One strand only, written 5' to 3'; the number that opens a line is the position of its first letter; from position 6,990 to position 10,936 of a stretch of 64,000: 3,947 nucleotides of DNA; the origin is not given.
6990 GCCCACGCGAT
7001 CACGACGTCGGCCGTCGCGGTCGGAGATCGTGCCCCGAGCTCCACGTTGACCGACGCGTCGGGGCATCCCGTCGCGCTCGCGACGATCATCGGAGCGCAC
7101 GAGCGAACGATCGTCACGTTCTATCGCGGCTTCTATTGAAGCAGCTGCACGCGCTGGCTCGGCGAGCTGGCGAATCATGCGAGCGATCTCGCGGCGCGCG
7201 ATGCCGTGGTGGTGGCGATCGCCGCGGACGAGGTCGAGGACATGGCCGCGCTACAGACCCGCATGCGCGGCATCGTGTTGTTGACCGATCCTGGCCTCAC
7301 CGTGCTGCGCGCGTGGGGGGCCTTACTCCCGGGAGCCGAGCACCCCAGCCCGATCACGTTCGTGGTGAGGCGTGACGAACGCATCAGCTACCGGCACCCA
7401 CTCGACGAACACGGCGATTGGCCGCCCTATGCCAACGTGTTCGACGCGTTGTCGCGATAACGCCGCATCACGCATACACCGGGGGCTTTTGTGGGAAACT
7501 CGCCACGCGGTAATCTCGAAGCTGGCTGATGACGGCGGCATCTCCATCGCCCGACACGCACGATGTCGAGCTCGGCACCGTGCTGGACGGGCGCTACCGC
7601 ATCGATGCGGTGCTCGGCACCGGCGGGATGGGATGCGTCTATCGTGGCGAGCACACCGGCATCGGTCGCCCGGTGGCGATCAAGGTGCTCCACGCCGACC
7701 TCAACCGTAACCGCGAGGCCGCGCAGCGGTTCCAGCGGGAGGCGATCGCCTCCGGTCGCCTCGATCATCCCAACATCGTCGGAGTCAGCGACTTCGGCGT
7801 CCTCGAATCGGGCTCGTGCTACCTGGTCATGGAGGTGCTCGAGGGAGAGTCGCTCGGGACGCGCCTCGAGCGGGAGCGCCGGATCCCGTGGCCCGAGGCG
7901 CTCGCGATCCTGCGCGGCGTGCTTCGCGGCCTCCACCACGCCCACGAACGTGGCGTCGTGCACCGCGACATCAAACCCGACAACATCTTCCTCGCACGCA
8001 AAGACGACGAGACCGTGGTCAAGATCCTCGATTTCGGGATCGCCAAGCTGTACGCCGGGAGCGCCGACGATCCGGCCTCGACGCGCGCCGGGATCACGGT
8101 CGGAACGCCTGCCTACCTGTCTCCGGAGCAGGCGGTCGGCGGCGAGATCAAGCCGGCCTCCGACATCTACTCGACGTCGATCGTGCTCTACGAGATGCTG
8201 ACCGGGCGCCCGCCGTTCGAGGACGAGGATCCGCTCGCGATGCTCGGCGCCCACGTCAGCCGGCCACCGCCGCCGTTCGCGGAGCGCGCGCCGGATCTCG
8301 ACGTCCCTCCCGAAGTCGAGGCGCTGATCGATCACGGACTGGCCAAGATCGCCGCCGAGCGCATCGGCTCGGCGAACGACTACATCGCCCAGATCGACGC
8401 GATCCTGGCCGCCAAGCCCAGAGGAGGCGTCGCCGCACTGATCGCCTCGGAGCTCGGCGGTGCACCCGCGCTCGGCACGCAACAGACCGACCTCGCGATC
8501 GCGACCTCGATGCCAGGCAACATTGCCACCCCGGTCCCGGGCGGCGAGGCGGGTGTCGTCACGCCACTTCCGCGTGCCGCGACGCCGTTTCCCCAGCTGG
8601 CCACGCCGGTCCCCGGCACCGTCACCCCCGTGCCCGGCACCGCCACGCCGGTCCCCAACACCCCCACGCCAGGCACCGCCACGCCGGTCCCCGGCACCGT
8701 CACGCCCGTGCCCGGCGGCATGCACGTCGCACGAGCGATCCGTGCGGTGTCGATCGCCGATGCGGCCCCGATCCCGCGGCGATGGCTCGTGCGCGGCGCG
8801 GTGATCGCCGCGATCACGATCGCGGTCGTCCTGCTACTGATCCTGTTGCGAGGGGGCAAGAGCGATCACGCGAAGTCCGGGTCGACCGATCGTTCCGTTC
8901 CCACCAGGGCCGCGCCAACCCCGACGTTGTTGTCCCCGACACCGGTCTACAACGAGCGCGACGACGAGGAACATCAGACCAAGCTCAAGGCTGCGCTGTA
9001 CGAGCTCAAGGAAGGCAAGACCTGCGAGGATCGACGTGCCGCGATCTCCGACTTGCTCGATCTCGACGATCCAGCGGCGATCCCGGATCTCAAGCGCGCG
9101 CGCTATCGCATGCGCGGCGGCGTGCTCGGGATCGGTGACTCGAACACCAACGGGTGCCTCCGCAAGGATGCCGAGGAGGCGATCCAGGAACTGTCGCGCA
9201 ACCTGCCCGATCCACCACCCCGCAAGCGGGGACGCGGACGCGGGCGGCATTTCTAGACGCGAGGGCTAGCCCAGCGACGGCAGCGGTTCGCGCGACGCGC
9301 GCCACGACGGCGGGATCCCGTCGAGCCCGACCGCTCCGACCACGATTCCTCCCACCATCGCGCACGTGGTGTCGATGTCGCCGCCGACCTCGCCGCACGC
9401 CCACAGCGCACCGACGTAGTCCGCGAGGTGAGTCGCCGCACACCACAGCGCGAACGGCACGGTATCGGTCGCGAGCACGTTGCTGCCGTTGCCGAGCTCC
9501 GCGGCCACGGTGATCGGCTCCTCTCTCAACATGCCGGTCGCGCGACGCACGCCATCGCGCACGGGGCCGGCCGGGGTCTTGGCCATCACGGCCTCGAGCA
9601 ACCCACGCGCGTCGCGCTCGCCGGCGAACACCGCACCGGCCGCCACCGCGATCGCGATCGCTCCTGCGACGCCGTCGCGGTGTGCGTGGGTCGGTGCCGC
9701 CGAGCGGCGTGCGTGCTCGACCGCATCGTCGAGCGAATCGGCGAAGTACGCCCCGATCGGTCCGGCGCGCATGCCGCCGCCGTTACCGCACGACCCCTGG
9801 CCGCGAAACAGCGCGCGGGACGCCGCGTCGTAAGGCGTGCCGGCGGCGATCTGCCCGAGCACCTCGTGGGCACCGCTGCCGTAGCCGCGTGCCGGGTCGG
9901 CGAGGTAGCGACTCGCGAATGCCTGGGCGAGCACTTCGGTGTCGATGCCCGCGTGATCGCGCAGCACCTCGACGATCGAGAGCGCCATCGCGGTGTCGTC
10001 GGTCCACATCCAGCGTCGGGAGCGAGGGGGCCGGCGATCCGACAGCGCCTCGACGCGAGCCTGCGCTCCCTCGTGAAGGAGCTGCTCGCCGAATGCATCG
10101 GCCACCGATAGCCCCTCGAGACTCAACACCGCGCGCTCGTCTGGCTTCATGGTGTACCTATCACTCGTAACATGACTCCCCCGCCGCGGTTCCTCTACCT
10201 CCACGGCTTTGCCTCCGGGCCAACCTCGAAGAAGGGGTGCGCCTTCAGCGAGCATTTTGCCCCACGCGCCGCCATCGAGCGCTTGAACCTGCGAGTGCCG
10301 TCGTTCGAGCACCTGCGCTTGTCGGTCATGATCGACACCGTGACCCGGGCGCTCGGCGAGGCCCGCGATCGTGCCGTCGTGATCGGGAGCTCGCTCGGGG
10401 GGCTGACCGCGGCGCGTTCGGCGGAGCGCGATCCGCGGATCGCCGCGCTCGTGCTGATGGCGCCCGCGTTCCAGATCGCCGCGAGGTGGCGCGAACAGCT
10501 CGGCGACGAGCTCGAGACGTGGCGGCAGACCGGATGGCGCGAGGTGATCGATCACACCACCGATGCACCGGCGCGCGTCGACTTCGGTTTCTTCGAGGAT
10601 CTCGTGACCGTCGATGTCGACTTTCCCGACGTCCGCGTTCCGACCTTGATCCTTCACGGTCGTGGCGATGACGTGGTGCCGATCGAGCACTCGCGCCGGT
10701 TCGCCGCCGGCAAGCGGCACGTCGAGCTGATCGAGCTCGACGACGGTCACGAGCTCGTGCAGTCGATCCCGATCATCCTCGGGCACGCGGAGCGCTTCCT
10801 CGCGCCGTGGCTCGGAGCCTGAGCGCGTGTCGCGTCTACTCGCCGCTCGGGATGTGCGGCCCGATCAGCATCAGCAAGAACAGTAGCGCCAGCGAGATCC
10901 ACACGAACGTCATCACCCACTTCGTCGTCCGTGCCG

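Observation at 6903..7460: Candidate selenoprotein: lipoprotein redoxin with in-frame TGA at the first active-site Cys (U-x-x-C)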

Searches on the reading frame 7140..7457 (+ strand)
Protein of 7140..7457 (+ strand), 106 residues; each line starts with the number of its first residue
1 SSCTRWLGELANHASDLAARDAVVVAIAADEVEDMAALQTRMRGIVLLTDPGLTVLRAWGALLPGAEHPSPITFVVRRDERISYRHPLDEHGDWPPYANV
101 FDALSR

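Call 58: search_protein_representatives(protein=window:7140-7457:+)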
Query: 106 residues. Proteins with E-value up to 0.001 (for the whole library): 55; up to 1e-10: 17; up to 1e-30: 0. The best 55 are listed.
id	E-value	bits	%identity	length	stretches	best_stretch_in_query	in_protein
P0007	2.2e-25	105.0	67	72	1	35-106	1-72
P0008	9.2e-25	103.0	53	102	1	5-104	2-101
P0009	2.2e-20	88.9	47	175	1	2-104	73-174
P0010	7.2e-19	84.1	44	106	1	5-101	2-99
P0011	5.3e-17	78.1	52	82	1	26-104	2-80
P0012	1.8e-16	76.3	52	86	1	24-104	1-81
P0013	7.0e-15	71.2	43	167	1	2-104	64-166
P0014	3.3e-14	69.1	55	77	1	35-99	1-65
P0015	5.5e-14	68.4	59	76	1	25-104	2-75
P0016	7.8e-14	67.9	52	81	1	26-101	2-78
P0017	1.1e-13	67.4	44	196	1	2-106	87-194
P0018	3.8e-13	65.7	52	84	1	24-104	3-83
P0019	3.3e-12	62.6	54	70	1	35-104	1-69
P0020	4.2e-12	62.3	42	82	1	25-104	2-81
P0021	1.4e-11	60.6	46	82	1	24-104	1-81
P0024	1.5e-10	57.3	39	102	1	6-103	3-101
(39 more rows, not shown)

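Call 60: find_encoding_contigs(protein=P0009, flank=3000, max_places=2)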
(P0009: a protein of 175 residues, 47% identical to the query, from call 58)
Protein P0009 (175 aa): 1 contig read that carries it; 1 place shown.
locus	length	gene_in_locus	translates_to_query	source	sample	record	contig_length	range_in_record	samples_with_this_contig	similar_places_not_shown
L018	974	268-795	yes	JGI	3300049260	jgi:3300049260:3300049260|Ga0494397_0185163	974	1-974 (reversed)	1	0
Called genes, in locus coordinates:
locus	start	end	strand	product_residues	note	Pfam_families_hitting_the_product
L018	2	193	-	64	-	?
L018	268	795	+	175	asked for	PF00578:AhpC-TSA, PF08534:Redoxin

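Call 61: find_encoding_contigs(protein=P0013, flank=3000, max_places=2)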
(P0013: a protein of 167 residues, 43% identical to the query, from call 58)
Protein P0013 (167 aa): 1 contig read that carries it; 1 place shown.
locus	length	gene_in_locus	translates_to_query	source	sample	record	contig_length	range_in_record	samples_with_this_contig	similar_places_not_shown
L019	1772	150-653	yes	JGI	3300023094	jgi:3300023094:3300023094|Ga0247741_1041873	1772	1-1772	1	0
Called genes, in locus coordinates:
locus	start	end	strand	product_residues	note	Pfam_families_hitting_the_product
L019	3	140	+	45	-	?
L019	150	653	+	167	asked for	PF00578:AhpC-TSA, PF08534:Redoxin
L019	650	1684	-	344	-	PF00160:Pro_isomerase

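Call 62: find_encoding_contigs(protein=P0017, flank=3000, max_places=2)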
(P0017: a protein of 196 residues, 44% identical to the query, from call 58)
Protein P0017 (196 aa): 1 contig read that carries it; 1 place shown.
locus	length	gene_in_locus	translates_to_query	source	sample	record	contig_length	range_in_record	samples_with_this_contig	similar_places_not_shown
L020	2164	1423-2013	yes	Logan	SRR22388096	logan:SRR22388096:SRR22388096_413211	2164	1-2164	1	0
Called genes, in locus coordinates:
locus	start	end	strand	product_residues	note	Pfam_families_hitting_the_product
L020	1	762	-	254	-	?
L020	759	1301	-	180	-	PF01725:Ham1p_like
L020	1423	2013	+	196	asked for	PF00578:AhpC-TSA, PF08534:Redoxin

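Call 64: find_encoding_contigs(protein=P0007, flank=6000, max_places=2)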
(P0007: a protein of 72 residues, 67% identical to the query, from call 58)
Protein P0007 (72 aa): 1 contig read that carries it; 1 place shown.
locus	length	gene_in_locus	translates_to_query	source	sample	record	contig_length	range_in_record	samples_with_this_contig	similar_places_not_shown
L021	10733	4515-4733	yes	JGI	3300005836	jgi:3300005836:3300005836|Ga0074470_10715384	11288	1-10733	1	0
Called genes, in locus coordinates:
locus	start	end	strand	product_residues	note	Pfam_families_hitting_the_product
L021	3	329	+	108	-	?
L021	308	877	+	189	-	-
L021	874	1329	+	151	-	-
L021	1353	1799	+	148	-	-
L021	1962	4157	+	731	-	PF08497:Radical_SAM_N, PF04055:Radical_SAM, PF11842:DUF3362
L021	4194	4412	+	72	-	-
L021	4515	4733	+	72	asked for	-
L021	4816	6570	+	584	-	PF00069:Pkinase, PF03109:ABC1 (faint), PF07714:PK_Tyr_Ser-Thr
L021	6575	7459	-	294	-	PF03747:ADP_ribosyl_GH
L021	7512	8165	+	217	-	PF05728:UPF0227, PF00561:Abhydrolase_1 (weak), PF12697:Abhydrolase_6, PF12146:Hydrolase_4 (weak), PF00326:Peptidase_S9 (weak)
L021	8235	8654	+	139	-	-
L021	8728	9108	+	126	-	PF14087:DUF4267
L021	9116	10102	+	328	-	PF12625:Arabinose_bd, PF09312:SurA_N (faint), PF12833:HTH_18, PF00165:HTH_AraC (weak)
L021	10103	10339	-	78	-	-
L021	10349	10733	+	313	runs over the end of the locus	?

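Call 65: find_encoding_contigs(protein=P0010, flank=6000, max_places=2)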
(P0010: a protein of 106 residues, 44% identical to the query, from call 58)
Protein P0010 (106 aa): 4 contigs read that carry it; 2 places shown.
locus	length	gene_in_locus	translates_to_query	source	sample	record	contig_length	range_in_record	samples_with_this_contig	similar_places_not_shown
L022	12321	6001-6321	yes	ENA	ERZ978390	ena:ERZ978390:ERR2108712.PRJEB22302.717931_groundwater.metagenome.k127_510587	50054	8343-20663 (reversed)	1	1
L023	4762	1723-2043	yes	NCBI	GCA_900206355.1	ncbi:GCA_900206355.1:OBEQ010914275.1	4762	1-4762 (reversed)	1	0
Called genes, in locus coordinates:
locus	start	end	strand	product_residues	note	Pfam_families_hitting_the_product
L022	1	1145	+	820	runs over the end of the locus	PF17678:Glyco_hydro_92N, PF07971:Glyco_hydro_92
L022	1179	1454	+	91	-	PF04362:Iron_traffic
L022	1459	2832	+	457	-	PF02310:B12-binding (weak), PF04055:Radical_SAM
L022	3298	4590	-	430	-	PF18130:ATPgrasp_N (faint), PF13535:ATP-grasp_4, PF18603:LAL_C2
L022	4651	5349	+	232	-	PF02596:DUF169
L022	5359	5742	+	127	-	-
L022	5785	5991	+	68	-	-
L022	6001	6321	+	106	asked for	PF00578:AhpC-TSA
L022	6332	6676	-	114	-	-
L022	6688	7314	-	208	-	PF00440:TetR_N, PF19344:TetR_C_32, PF17932:TetR_C_24 (weak), PF21943:TetR_C_46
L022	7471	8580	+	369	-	PF00970:FAD_binding_6 (weak), PF00175:NAD_binding_1, PF00111:Fer2 (weak)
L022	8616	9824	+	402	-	PF00487:FA_desaturase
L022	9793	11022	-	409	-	PF14685:PDZ_Tricorn (faint), PF13180:PDZ_2, PF17820:PDZ_6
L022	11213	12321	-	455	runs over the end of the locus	PF01222:ERG4_ERG24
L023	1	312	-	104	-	?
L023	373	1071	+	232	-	PF02596:DUF169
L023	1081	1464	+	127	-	-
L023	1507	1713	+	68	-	-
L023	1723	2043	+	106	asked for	PF00578:AhpC-TSA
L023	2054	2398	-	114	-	-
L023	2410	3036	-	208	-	PF00440:TetR_N, PF19344:TetR_C_32, PF17932:TetR_C_24 (weak), PF21943:TetR_C_46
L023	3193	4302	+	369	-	PF00970:FAD_binding_6 (weak), PF00175:NAD_binding_1, PF00111:Fer2 (weak)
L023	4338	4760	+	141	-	?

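Call 66: find_encoding_contigs(protein=P0024, flank=6000, max_places=2)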
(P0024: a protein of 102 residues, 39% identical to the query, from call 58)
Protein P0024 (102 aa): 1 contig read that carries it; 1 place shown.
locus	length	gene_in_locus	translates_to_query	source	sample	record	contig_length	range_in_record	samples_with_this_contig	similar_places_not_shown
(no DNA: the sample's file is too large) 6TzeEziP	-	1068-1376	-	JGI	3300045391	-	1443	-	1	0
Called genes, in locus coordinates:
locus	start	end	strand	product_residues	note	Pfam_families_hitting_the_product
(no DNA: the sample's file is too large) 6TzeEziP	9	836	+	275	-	PF13581:HATPase_c_2 (weak)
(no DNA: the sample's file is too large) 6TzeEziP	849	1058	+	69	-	-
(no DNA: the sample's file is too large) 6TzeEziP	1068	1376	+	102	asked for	-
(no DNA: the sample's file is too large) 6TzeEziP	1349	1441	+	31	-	?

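Call 80: predict_structure(alignment_id=A4)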
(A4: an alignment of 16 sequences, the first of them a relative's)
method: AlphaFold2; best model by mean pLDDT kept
length: 175 residues; sequences in the alignment: 16
mean_pLDDT: 89.0   pTM: 0.82
mean pLDDT of the five models: 89.0, 88.6, 87.1, 86.9, 86.3
residues with pLDDT >= 90: 130; 70-90: 20; 50-70: 23; < 50: 2
segments of 3 or more residues with pLDDT < 50: none
pLDDT, mean of each block of 10 residues (from residue 1): 53 60 78 97 98 93 95 94 96 97 97 97 96 86 96 90 87 95
secondary structure, 60 per line:
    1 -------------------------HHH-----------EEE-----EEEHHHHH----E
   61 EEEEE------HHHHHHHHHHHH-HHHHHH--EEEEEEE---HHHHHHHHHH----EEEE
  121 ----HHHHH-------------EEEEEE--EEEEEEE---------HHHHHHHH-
elements in order: E40-42 E48-50 H51-55 E60-65 H72-83 H85-90 E93-99 H103-112 E117-120 H125-129 E143-148 E151-157 H167-174

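Call 82: fold_search(model_id=the predicted structure, library=pdb)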
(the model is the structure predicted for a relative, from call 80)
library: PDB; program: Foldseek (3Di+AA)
matches with E <= 10: 1151; with E <= 0.001: 623
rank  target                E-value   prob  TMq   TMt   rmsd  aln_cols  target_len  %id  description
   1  4x1u_A                1.3e-10  1.00  0.73  0.81   2.3       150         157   25  The structure of AhpE from Mycobacterium tuberculosis revisited (released 2016-07-27)
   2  1xvw_A                2.2e-10  1.00  0.73  0.80   2.3       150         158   25  Crystal Structure of AhpE from Mycobacterium tuberculosis, a 1-Cys peroxiredoxin (released 2005-02-22)
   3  1xvw_B                2.4e-10  1.00  0.74  0.80   3.6       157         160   25  Crystal Structure of AhpE from Mycobacterium tuberculosis, a 1-Cys peroxiredoxin (released 2005-02-22)
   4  1xxu_A                2.7e-10  1.00  0.73  0.83   2.3       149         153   25  Crystal Structure of AhpE from Mycrobacterium tuberculosis, a 1-Cys peroxiredoxin (released 2005-02-22)
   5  4x1u_B                5.1e-10  1.00  0.74  0.81   3.6       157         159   25  The structure of AhpE from Mycobacterium tuberculosis revisited (released 2016-07-27)
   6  3drn_B                6.6e-10  1.00  0.67  0.78   2.2       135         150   21  The crystal structure of Bcp1 from Sulfolobus Sulfataricus (released 2009-04-14)
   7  3drn_A                7.0e-10  1.00  0.69  0.79   2.7       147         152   21  The crystal structure of Bcp1 from Sulfolobus Sulfataricus (released 2009-04-14)
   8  5id2_D                1.2e-09  1.00  0.73  0.82   2.2       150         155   25  Asymmetry in the active site of Mycobacterium tuberculosis AhpE upon exposure to Mycothiol (released 2016-08-03)
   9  4xih_A                1.3e-09  1.00  0.73  0.83   2.3       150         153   25  Crystal structure of the R116A mutant AhpE from Mycobacterium tuberculosis (released 2016-06-29)
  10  5id2_A                1.7e-09  1.00  0.74  0.83   2.2       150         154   25  Asymmetry in the active site of Mycobacterium tuberculosis AhpE upon exposure to Mycothiol (released 2016-08-03)
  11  5id2_B                1.9e-09  1.00  0.74  0.82   2.6       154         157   25  Asymmetry in the active site of Mycobacterium tuberculosis AhpE upon exposure to Mycothiol (released 2016-08-03)
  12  4x0x_A                2.2e-09  1.00  0.74  0.83   2.2       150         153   25  The structure of AhpE from Mycobacterium tuberculosis revisited (released 2016-07-27)
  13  2a4v                  3.0e-09  1.00  0.67  0.75   2.3       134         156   15  Crystal Structure of a truncated mutant of yeast nuclear thiol peroxidase (released 2006-03-14)
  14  4x0x_B                4.7e-09  1.00  0.73  0.82   2.3       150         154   25  The structure of AhpE from Mycobacterium tuberculosis revisited (released 2016-07-27)
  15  3hjp_A                9.4e-09  1.00  0.73  0.80   3.0       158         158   16  The crystal structure of Bcp4 from Sulfolobus Solfataricus (released 2010-05-26)
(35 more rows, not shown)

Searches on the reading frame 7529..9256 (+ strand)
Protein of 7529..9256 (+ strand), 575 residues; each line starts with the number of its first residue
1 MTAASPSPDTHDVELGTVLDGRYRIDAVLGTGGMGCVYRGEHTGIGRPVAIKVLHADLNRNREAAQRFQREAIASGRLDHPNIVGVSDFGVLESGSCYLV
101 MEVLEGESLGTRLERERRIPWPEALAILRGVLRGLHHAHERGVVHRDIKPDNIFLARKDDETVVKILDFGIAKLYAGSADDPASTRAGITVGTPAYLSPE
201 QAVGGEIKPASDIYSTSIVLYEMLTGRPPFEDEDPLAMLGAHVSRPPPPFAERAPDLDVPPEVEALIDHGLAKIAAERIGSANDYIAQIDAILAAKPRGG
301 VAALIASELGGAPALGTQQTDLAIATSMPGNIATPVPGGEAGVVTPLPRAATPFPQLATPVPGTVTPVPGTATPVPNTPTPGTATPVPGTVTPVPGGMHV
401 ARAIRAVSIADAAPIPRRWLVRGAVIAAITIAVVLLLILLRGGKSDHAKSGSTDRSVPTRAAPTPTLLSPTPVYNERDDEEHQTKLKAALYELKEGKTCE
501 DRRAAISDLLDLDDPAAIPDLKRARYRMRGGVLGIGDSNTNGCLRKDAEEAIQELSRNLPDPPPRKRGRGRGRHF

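Call 28: find_encoding_contigs(protein=window:7529-9256:+, flank=1000, max_places=3)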
Protein window:7529-9256:+ (575 aa): no gene with exactly this product is on record in the collection.

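Call 32: search_protein_families(library=pfam, proteins=[window:7529-9256:+], max_evalue=0.00001)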
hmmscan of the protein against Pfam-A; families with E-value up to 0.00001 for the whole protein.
window:7529-9256:+ (575 aa): 2 families
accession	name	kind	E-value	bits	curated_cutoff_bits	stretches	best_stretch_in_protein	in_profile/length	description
PF00069.31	Pkinase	-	2.4e-47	162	31.7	1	23-236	1-203/263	Protein kinase domain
PF07714.23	PK_Tyr_Ser-Thr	-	2e-29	103.1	23.1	1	25-238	3-213/258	Protein tyrosine and serine/threonine kinase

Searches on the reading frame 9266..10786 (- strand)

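Call 32: search_protein_families(library=pfam, proteins=[window:9266-10786:-], max_evalue=0.00001)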
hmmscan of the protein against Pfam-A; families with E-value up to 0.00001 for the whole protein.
window:9266-10786:- (506 aa): 1 family
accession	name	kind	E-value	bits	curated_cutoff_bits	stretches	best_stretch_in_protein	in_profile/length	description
PF03747.19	ADP_ribosyl_GH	-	2.8e-49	168.8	26.2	1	223-493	3-286/287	ADP-ribosylglycohydrolase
